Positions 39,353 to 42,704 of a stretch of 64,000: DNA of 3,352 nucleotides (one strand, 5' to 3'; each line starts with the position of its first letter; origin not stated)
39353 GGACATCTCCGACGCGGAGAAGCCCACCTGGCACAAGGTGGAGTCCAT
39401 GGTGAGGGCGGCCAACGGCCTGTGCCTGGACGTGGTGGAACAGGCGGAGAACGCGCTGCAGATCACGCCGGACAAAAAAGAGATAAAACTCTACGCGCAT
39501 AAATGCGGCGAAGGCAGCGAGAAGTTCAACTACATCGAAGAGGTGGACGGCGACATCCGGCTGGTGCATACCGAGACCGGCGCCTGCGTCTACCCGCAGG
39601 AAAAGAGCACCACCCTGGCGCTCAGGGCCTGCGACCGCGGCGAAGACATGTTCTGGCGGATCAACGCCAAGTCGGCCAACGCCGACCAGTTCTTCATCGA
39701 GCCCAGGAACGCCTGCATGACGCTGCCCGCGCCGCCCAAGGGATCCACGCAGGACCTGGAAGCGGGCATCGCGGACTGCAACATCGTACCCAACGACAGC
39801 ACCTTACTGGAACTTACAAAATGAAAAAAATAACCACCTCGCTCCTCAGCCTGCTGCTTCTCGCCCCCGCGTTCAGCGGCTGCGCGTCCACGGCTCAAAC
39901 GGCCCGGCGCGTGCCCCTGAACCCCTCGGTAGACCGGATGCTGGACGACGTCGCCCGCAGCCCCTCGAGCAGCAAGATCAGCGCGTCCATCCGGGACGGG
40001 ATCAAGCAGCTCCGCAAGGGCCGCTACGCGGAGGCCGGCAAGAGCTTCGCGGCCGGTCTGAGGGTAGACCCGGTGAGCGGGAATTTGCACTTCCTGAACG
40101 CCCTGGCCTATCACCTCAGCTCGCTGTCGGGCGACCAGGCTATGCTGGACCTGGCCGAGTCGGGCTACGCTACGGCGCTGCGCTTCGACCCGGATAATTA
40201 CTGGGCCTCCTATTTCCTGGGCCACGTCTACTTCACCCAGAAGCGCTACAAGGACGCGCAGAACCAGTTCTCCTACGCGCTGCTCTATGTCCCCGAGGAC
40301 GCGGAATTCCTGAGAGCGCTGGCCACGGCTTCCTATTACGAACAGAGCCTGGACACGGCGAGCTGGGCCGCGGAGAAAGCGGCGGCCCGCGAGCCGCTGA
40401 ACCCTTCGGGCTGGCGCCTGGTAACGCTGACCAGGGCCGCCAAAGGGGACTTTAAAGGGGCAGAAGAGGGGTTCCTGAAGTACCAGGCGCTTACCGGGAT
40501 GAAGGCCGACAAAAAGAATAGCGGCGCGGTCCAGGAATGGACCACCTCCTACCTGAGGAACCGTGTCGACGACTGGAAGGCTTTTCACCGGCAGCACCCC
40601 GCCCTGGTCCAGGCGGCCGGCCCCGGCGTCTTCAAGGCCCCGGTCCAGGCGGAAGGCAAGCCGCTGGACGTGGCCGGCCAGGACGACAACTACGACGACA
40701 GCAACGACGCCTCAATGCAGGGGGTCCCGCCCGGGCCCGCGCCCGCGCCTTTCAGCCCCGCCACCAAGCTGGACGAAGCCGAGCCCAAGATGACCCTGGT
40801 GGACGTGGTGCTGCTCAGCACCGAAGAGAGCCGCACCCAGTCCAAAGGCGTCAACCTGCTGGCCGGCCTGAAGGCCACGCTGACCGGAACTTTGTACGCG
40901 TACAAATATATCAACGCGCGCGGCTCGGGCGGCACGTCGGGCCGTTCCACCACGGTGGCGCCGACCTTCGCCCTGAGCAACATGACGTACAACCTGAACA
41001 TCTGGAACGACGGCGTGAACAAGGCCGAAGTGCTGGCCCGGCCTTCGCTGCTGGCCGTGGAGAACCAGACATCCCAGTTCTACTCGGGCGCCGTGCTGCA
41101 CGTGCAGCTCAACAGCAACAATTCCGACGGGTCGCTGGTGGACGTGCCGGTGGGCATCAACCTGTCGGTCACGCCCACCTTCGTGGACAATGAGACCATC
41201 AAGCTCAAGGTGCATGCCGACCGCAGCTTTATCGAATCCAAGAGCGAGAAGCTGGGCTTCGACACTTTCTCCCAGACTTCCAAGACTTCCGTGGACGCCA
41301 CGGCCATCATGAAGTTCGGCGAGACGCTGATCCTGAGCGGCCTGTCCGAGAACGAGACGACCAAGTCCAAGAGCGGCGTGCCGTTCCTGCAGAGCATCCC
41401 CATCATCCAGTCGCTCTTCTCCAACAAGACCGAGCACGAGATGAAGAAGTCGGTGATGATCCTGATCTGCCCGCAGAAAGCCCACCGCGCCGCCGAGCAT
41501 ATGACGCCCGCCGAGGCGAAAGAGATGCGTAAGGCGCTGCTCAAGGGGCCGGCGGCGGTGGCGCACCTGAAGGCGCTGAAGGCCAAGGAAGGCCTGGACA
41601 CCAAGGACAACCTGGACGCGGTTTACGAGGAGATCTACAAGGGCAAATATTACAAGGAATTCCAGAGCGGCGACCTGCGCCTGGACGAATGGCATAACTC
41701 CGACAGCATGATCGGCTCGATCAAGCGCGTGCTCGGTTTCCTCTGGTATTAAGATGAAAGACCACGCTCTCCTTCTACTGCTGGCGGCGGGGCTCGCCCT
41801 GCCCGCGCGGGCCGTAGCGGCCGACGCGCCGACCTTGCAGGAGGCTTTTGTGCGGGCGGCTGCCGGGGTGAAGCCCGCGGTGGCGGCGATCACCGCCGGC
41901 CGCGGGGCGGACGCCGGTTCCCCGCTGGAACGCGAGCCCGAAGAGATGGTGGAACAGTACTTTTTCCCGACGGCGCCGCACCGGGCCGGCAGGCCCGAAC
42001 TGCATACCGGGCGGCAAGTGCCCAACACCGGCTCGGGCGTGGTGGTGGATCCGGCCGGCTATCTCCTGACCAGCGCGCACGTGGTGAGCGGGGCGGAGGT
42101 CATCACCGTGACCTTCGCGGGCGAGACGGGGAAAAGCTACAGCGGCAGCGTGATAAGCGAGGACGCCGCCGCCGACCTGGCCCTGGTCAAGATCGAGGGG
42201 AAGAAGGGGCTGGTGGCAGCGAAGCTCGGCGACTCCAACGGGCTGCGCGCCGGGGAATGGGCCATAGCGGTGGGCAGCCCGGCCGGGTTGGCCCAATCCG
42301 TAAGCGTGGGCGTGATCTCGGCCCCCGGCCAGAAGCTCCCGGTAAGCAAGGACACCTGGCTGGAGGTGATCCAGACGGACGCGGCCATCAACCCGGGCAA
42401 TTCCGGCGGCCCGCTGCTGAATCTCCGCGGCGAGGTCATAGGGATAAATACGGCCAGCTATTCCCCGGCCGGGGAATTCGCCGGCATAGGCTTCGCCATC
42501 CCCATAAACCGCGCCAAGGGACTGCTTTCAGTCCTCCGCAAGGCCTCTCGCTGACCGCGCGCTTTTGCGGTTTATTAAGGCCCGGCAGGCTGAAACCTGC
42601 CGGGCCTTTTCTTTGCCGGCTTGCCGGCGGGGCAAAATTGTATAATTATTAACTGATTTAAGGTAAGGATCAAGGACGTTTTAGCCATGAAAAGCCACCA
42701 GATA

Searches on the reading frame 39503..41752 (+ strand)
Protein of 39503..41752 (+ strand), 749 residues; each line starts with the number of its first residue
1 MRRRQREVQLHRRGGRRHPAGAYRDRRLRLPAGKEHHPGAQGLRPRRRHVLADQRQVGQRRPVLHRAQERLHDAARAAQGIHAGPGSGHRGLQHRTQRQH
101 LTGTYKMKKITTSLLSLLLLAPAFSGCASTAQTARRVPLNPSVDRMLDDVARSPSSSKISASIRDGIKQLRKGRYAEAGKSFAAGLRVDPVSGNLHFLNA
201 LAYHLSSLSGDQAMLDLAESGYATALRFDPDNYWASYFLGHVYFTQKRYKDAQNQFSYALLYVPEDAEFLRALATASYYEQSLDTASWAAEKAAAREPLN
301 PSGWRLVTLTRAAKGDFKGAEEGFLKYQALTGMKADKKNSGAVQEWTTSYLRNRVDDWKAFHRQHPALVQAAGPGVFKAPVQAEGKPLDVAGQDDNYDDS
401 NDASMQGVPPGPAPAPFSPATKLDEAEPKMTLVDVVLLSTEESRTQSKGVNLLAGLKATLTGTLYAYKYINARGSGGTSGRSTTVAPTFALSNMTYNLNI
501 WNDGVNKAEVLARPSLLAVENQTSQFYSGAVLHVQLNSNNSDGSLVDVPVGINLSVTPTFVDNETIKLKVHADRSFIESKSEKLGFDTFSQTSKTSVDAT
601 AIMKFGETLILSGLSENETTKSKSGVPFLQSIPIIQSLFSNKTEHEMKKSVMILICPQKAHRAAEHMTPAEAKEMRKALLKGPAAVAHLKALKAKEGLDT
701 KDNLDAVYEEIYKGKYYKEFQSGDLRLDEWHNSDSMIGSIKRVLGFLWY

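Call 13: search_protein_families(library=pfam, proteins=[window:39503-41752:+], max_evalue=0.001)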
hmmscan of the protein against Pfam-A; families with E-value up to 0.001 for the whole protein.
window:39503-41752:+ (749 aa): 4 families
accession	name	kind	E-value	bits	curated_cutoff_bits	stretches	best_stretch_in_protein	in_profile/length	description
PF00263.26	Secretin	-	8.1e-30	104.1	27.5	1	506-658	6-166/169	Bacterial type II and III secretion system protein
PF14559.12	TPR_19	-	3.5e-06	27.7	25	1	218-274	10-66/68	Tetratricopeptide repeat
PF13414.12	TPR_11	-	0.00013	22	26.8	0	222-246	17-41/42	TPR repeat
PF23914.1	TPR_CcmH_CycH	-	0.00029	21.1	42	0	174-267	65-155/158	Cytochrome c-type biogenesis protein H TPR domain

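Call 61: search_protein_families(library=ncbifam, proteins=[window:39821-41752:+], max_evalue=0.001)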
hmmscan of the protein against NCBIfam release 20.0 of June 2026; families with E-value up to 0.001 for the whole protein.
window:39821-41752:+ (643 aa): 17 families
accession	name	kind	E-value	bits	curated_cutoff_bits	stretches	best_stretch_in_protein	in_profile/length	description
TIGR02517.1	type_II_gspD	equivalog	1.1e-23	83.6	351.35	1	361-552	390-588/600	type II secretion system secretin GspD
TIGR02516.1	type_III_yscC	equivalog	1.3e-20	73.4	238.45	1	327-552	238-459/463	type III secretion system outer membrane ring subunit SctC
TIGR02515.1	IV_pilus_PilQ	subfamily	2.5e-19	69.6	284.35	1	397-552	269-425/428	type IV pilus secretin PilQ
TIGR02519.1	pilus_MshL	equivalog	1e-15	57.6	250.2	1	326-551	38-287/290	pilus (MSHA type) biogenesis protein MshL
NF010083.0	PRK13568.1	equivalog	6.9e-13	48.1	554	1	400-552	263-415/419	DNA uptake porin HofQ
NF011873.0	PRK15346.1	equivalog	8.5e-13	47.8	524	1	321-548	269-486/499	EscC/YscC/HrcC family type III secretion system outer membrane ring protein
TIGR02917.1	PEP_TPR_lipo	equivalog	5.8e-12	44.3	312.2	1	53-236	227-404/899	XrtA/PEP-CTERM system TPR-repeat protein PrsT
NF007851.2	PRK10560.1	exception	3.4e-10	39.3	598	1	401-552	256-407/412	DNA uptake porin HofQ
TIGR02521.1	type_IV_pilW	equivalog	1.1e-07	31.7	154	1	13-229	4-203/234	type IV pilus biogenesis/stability protein PilW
NF040959.1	MamA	equivalog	5.5e-07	29.2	200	1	60-222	44-200/204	magnetosome protein MamA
NF042912.1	Amuc_1098_fam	equivalog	1.5e-05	23.3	750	1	489-549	731-791/805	Amuc_1098 family type IV pilus outer membrane protein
NF052230.1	T9SS_PorE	exception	0.00015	20.2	600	1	50-175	15-139/648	PorE family type IX secretion system protein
NF008520.0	PRK11447.1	equivalog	0.00025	19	858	1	61-181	311-438/1157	cellulose synthase complex outer membrane protein BcsC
TIGR02552.1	LcrH_SycD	equivalog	0.00027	20.7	104.8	0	117-195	8-86/136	SycD/LcrH family type III secretion system chaperone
NF033920.0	C39_PA2778_fam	equivalog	0.00037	20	150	0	110-191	173-254/255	PA2778 family cysteine peptidase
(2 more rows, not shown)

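Call 62: search_solved_structures(query=window:39821-41752:+, max_evalue=0.001)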
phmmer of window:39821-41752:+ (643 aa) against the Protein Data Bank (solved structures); distinct sequences matched with E-value up to 0.001: 44.
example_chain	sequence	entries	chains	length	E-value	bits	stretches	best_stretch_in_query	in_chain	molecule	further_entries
8odn_A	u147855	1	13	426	3.9e-13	51.9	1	364-554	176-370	RcpA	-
5wln_G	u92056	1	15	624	5.7e-13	51.4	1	400-554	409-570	Type II secretion system protein D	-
6i1x_A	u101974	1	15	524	1.3e-12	50.2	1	400-552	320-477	Type II secretion system protein D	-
5wq7_A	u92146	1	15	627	2.4e-12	49.3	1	400-552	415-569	Putative type II secretion system protein D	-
6hcg_A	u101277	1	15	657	4e-11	45.3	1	382-553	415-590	Type II secretion system protein D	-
5w68_A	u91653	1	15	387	1.3e-10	43.6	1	400-552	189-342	Putative type II secretion protein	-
5zdh_A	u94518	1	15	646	3.6e-10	42.1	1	400-552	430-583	Type II secretion system protein D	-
6ve2_A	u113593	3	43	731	1.4e-09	40.1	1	383-554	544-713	Fimbrial assembly protein PilQ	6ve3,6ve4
9x0w_A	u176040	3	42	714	1.4e-09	40.1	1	383-553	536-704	Fimbrial assembly protein PilQ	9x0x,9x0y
9k8v_A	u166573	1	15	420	1.6e-09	40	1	380-552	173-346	General secretion pathway protein D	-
6i1y_A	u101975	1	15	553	1.7e-09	39.9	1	400-552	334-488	General secretion pathway protein GspD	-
5wq8_A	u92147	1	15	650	4e-09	38.7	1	380-552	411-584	Type II secretion system protein D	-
7ofh_A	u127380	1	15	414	5.3e-09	38.3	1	416-549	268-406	Virion export protein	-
5wq9_A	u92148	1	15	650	2e-08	36.4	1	380-552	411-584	Type II secretion system protein D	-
9qhb_A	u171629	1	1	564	2.6e-08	36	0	105-221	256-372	Engineered tetratricopeptide repeat protein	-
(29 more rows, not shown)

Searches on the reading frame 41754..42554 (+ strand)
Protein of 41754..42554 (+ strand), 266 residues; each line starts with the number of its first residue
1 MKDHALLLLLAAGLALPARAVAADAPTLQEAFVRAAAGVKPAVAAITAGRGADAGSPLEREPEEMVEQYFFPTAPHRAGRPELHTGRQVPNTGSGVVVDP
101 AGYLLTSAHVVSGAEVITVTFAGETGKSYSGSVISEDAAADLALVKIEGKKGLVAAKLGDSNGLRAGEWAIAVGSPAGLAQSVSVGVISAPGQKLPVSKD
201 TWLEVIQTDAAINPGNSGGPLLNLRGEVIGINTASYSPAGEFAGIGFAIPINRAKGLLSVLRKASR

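Call 13: search_protein_families(library=pfam, proteins=[window:41754-42554:+], max_evalue=0.001)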
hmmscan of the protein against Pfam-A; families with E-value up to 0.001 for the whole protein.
window:41754-42554:+ (266 aa): 2 families
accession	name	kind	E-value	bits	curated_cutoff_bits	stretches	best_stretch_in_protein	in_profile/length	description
PF13365.12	Trypsin_2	-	8.6e-32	111.3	27.6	1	93-231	1-144/144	Trypsin-like peptidase domain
PF00089.32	Trypsin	-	5.4e-16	59.5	20.6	1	93-255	27-217/220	Trypsin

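Call 61: search_protein_families(library=ncbifam, proteins=[window:41754-42554:+], max_evalue=0.001)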
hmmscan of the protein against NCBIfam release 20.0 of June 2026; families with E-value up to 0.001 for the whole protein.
window:41754-42554:+ (266 aa): 12 families
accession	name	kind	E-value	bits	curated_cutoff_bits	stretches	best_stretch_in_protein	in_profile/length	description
TIGR02037.1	degP_htrA_DO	subfamily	8.4e-70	235.9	416.2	1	31-263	2-229/434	Do family serine endopeptidase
NF041521.1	HhoA_HhoB_HtrA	equivalog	8.8e-58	196.2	450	1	34-262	5-224/335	HhoA/HhoB/HtrA family serine endopeptidase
NF040960.1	MamE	equivalog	3.6e-54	184.5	800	1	28-255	69-287/659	magnetosome formation protease MamE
NF047968.1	SerProtHtrA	equivalog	1.6e-50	172.4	470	1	85-258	81-253/357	serine protease HtrA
NF007526.1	PRK10139.1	equivalog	9.4e-46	156.4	756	1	37-258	47-256/456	serine endoprotease DegQ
NF008189.1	PRK10942.1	equivalog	2.1e-45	155.1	720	1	88-259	110-279/477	serine endoprotease DegP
NF050055.1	SerProtHtrAMycob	equivalog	5.2e-40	137.8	800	1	90-263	226-408/502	serine protease HtrA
TIGR02038.1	protease_degS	equivalog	8.5e-39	133.7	422.95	1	87-262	74-247/351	outer membrane-stress sensor serine endopeptidase DegS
NF053637.1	SerProtHtrAspr2045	equivalog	4.2e-36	124.7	650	1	86-263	98-284/394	serine protease HtrA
NF008147.1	PRK10898.1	equivalog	6.5e-36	124.2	408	1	84-261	71-247/352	outer membrane-stress sensor serine endopeptidase DegS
NF040961.1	MamO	equivalog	2.4e-23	82.3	800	1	88-250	95-256/648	magnetosome protein MamO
NF033740.0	MarP_fam_protase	equivalog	1.1e-19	70.8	250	1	91-232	211-351/390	MarP family serine protease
